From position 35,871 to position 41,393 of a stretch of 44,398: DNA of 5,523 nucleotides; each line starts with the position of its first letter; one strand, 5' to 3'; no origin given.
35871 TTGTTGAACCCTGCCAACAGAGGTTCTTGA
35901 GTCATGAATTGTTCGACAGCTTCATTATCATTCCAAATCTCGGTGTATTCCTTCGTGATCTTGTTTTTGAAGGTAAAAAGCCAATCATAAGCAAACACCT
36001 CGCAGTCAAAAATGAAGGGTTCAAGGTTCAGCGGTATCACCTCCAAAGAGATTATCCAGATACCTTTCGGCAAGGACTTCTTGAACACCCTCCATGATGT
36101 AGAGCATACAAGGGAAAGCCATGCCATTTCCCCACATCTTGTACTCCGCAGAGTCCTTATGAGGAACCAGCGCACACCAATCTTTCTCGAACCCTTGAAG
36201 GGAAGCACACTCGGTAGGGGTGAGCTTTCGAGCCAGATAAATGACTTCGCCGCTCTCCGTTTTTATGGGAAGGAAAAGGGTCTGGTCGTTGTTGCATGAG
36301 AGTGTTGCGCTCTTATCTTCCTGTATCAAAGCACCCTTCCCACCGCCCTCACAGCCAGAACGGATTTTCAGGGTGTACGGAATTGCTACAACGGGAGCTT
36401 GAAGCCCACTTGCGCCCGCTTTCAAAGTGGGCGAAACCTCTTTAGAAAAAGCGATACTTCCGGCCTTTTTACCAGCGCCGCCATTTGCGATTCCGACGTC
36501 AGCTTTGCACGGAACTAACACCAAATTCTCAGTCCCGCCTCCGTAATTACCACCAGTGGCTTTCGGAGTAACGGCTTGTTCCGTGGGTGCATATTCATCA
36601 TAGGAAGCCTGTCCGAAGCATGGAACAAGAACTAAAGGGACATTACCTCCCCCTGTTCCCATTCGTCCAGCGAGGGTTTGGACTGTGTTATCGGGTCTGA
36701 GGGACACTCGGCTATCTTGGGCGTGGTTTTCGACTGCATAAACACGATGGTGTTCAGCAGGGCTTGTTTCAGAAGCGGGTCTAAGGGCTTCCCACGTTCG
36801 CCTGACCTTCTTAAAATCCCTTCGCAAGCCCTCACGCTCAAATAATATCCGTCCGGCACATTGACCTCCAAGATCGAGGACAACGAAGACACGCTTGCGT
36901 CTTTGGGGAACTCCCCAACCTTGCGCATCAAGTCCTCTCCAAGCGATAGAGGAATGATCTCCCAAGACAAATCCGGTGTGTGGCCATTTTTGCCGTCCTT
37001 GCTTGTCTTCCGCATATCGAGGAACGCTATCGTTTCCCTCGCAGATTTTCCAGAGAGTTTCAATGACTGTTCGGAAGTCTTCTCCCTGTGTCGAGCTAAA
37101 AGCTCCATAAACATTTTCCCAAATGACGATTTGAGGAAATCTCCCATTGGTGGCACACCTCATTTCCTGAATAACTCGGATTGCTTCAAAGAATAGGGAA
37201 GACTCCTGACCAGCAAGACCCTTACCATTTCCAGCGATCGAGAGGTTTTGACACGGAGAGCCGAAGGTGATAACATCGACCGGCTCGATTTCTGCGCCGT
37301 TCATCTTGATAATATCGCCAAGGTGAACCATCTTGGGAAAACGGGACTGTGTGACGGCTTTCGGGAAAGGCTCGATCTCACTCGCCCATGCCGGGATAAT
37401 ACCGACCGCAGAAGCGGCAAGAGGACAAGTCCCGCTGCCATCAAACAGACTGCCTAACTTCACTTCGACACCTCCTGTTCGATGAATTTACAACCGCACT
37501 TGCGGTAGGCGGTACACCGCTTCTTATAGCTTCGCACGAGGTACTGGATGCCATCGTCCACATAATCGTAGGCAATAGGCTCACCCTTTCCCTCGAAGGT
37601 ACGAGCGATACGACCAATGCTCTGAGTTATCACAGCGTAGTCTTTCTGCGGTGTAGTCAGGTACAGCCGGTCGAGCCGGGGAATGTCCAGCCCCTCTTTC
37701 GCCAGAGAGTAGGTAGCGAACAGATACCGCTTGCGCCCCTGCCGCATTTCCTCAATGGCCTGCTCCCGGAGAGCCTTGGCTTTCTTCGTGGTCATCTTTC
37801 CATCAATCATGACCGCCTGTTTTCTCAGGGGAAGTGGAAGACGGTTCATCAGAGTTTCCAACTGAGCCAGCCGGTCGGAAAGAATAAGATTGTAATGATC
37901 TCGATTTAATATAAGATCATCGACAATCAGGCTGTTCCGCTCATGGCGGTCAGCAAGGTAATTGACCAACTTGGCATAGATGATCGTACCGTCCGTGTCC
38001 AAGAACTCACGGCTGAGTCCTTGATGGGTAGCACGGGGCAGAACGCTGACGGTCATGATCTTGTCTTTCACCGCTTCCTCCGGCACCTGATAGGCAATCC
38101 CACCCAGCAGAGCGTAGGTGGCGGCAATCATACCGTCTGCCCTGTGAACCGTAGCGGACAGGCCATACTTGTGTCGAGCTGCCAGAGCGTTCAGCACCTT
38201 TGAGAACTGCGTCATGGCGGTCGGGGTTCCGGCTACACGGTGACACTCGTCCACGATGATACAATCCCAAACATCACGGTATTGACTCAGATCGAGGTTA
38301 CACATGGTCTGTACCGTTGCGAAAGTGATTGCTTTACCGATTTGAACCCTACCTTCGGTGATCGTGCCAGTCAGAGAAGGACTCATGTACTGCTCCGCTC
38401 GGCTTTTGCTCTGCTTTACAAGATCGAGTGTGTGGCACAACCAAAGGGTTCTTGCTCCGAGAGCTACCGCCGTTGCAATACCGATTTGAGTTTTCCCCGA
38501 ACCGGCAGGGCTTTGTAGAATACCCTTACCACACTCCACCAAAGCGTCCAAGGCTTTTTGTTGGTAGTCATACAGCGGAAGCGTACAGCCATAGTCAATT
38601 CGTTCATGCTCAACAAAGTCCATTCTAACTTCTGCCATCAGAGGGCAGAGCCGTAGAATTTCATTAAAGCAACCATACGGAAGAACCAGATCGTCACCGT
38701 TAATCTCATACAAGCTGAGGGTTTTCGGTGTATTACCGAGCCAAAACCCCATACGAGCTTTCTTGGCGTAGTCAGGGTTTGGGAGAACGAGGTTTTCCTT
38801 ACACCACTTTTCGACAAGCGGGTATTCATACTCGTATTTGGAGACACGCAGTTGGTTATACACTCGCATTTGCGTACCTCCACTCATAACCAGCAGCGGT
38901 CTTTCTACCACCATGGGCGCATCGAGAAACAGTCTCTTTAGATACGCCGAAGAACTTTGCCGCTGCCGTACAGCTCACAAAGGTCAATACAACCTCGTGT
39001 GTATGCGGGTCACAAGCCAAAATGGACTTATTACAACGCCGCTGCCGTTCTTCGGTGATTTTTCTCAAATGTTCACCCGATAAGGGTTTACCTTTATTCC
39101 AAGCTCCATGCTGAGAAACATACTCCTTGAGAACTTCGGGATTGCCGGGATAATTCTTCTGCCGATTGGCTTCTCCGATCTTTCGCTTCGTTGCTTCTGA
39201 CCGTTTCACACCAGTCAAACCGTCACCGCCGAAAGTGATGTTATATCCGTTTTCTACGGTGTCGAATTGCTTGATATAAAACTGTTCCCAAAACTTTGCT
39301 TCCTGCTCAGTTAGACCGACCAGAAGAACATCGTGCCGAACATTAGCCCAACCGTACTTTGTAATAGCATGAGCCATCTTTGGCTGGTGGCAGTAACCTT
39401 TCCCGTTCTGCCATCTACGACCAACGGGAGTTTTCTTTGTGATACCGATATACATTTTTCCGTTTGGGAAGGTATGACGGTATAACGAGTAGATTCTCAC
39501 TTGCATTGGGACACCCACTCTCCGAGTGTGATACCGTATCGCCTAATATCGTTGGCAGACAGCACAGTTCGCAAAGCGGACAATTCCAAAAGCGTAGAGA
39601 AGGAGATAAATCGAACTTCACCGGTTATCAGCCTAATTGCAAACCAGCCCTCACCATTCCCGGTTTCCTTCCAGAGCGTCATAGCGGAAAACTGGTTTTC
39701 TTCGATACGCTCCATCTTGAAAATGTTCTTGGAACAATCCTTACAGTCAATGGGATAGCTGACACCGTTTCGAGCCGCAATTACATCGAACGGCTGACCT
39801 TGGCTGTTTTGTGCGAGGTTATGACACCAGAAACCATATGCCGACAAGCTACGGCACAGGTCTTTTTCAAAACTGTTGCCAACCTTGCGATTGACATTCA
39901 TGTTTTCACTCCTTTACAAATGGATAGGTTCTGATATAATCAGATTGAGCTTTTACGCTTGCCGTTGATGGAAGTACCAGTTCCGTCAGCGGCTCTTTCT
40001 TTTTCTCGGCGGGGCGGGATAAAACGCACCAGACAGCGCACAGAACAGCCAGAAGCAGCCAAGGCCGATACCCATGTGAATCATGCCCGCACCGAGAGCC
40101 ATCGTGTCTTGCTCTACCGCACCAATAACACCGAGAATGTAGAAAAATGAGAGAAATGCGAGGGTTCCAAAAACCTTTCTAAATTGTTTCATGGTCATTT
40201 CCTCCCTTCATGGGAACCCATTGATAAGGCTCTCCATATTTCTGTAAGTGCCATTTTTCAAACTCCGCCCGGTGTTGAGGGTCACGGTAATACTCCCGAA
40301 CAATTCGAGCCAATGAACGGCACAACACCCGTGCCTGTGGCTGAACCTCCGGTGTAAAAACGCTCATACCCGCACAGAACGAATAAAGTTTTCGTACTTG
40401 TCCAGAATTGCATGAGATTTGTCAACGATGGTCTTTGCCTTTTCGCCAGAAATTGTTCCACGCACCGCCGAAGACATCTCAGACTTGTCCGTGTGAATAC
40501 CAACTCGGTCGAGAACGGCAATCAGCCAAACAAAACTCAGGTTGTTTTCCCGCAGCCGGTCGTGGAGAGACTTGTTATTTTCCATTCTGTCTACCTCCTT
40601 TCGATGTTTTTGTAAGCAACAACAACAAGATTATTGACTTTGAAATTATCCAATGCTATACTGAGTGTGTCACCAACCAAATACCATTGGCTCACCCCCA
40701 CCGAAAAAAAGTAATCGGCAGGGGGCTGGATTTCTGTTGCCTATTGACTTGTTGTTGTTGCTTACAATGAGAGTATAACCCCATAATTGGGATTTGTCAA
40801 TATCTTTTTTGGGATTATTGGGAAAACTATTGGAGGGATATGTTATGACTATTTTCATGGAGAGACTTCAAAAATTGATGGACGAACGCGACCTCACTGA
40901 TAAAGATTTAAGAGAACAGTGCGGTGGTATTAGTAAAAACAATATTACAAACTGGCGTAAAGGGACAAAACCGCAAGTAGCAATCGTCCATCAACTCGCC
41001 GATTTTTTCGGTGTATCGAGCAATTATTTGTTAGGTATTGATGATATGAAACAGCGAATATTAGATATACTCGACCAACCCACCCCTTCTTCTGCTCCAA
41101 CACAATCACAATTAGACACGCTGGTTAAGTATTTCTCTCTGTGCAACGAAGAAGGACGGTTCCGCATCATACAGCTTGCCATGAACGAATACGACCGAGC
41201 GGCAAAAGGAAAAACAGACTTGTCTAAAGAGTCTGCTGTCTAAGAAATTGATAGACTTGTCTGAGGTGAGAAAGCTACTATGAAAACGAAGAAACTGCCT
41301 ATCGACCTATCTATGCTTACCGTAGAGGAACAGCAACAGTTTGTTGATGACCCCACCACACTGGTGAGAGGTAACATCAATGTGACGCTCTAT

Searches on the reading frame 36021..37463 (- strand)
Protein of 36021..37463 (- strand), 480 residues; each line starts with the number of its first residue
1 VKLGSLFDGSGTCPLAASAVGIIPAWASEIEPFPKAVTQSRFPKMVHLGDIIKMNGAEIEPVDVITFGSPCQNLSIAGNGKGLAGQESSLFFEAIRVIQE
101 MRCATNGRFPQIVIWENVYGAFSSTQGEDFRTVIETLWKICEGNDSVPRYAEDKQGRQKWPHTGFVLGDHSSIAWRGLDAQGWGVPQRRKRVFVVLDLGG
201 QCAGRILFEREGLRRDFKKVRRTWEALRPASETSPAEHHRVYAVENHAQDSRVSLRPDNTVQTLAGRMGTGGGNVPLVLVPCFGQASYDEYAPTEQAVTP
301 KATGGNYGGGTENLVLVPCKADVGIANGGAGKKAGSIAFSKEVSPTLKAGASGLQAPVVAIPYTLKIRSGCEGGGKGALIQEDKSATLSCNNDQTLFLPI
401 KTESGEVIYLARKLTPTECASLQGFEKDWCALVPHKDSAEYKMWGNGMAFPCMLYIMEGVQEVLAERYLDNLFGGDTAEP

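Call 23: search_protein_families(library=pfam, proteins=[window:36021-37463:-], max_evalue=0.001)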
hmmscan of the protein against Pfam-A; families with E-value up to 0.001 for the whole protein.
window:36021-37463:- (480 aa): 1 family
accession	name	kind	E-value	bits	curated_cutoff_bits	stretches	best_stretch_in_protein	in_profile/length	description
PF00145.23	DNA_methylase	-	1e-36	127.5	22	2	1-138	1-131/324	C-5 cytosine-specific DNA methylase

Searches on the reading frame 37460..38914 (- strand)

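Call 23: search_protein_families(library=pfam, proteins=[window:37460-38914:-], max_evalue=0.001)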
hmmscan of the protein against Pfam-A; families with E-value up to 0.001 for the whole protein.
window:37460-38914:- (484 aa): 3 families
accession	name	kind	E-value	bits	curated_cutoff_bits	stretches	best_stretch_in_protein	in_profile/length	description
PF04851.21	ResIII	-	1e-20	74.7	22.5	1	112-257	2-163/164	Type III restriction enzyme, res subunit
PF00270.35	DEAD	-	5e-11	43.1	26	1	116-257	2-161/167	DEAD/DEAH box helicase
PF00271.37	Helicase_C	-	5.7e-09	36.7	23.5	1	337-438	13-108/110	Helicase conserved C-terminal domain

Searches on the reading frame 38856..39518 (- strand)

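Call 23: search_protein_families(library=pfam, proteins=[window:38856-39518:-], max_evalue=0.001)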
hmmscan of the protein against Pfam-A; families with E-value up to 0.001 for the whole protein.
window:38856-39518:- (220 aa): 2 families
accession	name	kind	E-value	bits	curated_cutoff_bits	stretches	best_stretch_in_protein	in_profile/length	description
PF22083.2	I-HmuI_NUMOD-like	-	5.3e-05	23.2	27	1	179-212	11-44/46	DNA endonuclease I-HmuI-like, NUMOD-like domain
PF07453.19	NUMOD1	-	7.6e-05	23.3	22.8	1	178-201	14-37/37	NUMOD1 domain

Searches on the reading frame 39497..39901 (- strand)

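Call 23: search_protein_families(library=pfam, proteins=[window:39497-39901:-], max_evalue=0.001)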
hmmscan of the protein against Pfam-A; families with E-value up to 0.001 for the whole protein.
window:39497-39901:- (134 aa): 1 family
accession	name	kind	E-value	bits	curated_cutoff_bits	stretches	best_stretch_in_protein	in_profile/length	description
PF01870.24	Hjc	-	5.3e-06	26.7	21.1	1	11-101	2-91/93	Archaeal holliday junction resolvase (hjc)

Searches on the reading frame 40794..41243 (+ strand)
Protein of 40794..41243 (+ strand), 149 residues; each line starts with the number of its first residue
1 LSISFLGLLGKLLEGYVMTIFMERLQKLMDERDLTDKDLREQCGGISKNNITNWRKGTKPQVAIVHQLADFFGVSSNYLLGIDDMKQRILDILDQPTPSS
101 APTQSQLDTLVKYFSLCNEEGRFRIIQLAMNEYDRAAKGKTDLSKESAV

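Call 23: search_protein_families(library=pfam, proteins=[window:40794-41243:+], max_evalue=0.001)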
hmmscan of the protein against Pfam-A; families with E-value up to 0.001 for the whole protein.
window:40794-41243:+ (149 aa): 3 families
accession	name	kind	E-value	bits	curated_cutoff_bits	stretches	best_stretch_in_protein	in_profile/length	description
PF13443.12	HTH_26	-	1.7e-06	28.6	22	1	24-75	1-53/63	Cro/C1-type HTH DNA-binding domain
PF01381.28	HTH_3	-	4.3e-06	27.1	23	1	25-79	1-55/55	Helix-turn-helix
PF12844.13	HTH_19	-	7.1e-05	23.1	30.2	1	23-80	2-59/64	Helix-turn-helix domain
